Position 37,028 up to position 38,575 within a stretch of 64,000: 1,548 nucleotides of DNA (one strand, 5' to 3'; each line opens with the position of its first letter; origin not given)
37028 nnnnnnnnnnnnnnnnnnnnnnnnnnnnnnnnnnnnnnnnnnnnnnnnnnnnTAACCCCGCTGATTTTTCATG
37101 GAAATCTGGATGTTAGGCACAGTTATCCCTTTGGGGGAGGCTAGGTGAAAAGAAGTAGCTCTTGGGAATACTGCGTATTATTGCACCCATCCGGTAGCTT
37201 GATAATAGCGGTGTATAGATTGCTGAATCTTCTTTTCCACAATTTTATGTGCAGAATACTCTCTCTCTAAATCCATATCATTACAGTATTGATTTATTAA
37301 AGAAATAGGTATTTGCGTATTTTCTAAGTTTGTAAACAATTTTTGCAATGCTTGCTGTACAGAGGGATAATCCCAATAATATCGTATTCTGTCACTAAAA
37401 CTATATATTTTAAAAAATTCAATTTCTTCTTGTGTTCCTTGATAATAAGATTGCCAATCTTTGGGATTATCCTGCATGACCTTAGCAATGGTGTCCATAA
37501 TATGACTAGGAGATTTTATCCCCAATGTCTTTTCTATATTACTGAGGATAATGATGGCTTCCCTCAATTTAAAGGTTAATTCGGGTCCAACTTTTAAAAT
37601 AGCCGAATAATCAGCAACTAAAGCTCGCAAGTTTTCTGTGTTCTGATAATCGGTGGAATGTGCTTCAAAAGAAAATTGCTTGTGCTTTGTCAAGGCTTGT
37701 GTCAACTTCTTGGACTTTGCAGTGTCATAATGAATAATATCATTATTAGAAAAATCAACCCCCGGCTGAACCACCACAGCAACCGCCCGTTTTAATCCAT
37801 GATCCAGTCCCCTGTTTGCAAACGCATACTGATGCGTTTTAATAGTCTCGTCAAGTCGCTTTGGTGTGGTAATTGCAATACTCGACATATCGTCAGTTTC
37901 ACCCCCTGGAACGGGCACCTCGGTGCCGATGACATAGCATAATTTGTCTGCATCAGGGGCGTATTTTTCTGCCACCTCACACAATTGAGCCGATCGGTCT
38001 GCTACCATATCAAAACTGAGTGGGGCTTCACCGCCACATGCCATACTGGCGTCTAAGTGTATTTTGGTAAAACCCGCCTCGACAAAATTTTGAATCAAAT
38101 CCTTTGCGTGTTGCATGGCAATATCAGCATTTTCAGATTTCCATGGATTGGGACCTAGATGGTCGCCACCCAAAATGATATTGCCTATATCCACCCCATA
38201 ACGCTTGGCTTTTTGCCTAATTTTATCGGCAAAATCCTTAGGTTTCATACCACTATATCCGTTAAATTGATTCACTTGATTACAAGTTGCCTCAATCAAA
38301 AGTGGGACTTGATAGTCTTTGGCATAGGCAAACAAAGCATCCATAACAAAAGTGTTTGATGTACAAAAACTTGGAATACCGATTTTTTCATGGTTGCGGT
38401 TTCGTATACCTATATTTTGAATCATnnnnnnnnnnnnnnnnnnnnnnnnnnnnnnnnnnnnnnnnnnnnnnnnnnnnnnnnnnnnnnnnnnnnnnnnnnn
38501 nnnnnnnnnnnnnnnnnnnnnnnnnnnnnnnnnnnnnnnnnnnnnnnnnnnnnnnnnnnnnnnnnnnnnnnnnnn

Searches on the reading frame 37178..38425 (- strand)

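Call 20: search_protein_families(library=pfam, proteins=[window:37178-38425:-], max_evalue=0.001)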
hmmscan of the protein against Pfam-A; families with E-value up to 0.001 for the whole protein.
window:37178-38425:- (415 aa): 2 families
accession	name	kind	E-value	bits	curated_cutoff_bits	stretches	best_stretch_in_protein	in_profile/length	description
PF08013.17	GatZ_KbaZ-like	-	1.1e-153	512.4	26.7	1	4-411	3-419/420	D-tagatose-1,6-bisphosphate aldolase subunit GatZ/KbaZ-like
PF01116.26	F_bP_aldolase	-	0.00058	19.9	25.5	0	11-198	11-165/277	Fructose-bisphosphate aldolase class-II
